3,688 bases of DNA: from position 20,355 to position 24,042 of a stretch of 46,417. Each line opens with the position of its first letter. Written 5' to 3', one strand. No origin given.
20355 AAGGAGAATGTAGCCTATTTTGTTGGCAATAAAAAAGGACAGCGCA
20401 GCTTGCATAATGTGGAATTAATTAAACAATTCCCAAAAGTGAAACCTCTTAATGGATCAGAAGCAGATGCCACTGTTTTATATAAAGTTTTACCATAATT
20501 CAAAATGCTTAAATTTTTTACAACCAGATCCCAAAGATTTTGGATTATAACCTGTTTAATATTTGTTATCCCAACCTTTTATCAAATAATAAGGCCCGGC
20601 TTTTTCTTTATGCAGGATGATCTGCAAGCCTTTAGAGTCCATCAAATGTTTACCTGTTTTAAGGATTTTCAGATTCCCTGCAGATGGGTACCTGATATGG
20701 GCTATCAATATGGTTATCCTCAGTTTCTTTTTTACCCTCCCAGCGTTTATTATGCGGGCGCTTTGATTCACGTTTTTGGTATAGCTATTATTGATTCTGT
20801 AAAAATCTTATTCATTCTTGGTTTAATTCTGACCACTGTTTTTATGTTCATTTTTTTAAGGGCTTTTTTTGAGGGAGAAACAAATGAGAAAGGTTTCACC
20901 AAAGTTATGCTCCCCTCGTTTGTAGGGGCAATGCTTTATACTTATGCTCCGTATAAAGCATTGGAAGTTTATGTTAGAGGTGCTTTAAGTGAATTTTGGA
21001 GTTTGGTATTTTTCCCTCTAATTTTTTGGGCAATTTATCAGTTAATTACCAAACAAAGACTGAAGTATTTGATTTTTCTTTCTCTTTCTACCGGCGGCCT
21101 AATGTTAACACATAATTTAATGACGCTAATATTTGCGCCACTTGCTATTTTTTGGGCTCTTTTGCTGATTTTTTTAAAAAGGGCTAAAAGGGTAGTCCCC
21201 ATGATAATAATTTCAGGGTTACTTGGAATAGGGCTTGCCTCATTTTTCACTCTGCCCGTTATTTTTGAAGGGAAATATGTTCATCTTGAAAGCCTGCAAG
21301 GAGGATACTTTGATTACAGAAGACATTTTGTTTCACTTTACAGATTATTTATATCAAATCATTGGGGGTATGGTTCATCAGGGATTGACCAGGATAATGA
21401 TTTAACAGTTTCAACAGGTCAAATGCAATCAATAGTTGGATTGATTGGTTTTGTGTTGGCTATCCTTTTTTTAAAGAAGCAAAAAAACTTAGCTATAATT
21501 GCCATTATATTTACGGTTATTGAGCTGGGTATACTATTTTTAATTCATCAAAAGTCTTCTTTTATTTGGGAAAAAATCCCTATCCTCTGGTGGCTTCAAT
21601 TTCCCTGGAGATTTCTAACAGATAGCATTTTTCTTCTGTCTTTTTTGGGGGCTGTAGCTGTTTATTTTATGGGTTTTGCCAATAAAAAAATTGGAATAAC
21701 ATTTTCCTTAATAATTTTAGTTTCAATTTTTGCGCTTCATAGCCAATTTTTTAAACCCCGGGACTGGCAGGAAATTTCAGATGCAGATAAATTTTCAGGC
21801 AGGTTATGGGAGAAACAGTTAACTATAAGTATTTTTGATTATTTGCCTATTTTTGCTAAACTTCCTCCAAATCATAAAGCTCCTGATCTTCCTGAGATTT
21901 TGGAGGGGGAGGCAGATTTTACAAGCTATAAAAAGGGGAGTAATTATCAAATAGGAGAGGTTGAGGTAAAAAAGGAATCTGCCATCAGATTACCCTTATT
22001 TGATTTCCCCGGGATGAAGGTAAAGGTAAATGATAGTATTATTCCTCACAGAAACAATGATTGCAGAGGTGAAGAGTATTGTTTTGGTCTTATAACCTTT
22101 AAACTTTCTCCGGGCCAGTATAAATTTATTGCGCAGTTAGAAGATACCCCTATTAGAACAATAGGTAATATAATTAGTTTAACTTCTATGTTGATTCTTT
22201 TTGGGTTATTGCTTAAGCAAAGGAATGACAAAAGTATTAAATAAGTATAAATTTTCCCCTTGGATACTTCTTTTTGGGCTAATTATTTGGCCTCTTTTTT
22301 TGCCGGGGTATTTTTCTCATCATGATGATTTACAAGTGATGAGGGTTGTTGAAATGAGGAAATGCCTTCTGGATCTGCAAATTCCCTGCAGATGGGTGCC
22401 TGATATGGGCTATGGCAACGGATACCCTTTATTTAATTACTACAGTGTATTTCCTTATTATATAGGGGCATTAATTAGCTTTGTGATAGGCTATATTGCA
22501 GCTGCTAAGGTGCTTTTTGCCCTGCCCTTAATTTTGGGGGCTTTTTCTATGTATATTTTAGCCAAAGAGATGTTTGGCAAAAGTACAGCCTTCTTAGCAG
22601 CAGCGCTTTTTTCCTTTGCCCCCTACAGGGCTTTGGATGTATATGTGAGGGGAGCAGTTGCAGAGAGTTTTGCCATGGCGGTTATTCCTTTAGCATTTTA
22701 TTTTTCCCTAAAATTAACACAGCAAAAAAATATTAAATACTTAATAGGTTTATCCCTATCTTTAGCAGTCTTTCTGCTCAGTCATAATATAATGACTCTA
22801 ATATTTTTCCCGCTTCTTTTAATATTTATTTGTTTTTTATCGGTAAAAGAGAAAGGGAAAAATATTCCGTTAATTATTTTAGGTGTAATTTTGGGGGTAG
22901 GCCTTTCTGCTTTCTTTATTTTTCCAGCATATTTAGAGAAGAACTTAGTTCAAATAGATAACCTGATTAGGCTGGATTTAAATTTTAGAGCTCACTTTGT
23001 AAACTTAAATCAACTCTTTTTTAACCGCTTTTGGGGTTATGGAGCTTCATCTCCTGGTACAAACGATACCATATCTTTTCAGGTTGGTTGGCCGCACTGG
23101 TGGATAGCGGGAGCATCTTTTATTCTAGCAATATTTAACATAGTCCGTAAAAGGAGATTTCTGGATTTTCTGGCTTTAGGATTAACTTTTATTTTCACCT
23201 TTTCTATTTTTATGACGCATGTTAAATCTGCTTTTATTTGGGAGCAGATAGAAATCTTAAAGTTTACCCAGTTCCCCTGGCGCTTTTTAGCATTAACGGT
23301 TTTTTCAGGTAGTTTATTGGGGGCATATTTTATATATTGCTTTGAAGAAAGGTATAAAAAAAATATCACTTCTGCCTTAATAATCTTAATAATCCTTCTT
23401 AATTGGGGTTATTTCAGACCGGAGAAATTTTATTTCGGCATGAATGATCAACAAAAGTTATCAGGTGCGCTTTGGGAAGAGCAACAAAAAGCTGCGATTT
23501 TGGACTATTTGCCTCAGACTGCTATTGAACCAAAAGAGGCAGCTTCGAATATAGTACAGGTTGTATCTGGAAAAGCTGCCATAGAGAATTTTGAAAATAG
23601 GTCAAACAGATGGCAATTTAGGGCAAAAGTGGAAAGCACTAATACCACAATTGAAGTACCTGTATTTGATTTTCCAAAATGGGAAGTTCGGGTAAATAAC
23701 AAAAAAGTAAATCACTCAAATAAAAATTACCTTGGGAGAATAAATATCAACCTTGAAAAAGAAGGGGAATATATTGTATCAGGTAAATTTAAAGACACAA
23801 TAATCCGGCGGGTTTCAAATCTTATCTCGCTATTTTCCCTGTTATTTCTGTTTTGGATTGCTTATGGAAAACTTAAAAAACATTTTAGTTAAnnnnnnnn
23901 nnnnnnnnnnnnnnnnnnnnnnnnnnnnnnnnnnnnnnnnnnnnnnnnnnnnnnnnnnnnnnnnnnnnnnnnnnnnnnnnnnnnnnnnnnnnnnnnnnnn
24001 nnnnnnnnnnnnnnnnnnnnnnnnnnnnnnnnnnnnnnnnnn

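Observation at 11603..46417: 35-kb locus with about 16 GT-C enzymes: an ER-like lipid-donor glycan assembly line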

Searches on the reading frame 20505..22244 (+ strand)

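Call 3: search_protein_families(library=pfam, proteins=[window:20505-22244:+], max_evalue=0.01)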
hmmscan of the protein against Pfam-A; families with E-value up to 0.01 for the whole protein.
window:20505-22244:+ (579 aa): 1 family
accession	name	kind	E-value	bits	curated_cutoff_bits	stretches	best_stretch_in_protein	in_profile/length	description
PF10131.15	PTPS_related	-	5.2e-05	22.3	26.4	1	75-263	2-178/621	6-pyruvoyl-tetrahydropterin synthase related domain; membrane protein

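Call 10: search_protein_families(library=ncbifam, proteins=[window:20505-22244:+], max_evalue=0.1)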
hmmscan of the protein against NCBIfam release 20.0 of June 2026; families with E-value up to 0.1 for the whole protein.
window:20505-22244:+ (579 aa): 0 families

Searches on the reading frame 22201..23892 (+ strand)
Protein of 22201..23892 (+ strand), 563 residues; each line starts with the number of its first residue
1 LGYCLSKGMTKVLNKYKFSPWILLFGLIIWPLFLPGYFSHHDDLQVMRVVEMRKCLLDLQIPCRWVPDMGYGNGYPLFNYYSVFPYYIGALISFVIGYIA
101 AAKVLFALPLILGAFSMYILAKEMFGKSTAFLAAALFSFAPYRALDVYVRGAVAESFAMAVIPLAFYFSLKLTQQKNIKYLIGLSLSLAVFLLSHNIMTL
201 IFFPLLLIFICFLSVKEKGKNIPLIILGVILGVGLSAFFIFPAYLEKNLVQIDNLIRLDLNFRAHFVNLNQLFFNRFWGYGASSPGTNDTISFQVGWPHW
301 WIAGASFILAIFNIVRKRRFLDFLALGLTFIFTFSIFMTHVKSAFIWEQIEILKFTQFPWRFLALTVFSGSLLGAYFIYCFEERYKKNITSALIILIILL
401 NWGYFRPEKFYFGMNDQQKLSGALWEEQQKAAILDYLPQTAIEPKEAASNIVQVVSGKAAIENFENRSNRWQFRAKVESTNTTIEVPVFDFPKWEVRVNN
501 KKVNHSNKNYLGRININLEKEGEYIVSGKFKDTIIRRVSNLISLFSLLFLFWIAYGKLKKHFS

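Call 3: search_protein_families(library=pfam, proteins=[window:22201-23892:+], max_evalue=0.01)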
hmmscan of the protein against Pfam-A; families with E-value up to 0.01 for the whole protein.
window:22201-23892:+ (563 aa): 2 families
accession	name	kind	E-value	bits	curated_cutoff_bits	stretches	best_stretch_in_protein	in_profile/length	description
PF10131.15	PTPS_related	-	7.3e-16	58.2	26.4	1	78-421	1-323/621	6-pyruvoyl-tetrahydropterin synthase related domain; membrane protein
PF13231.12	PMT_2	-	2.9e-05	24.8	26.1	1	99-222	21-145/160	Dolichyl-phosphate-mannose-protein mannosyltransferase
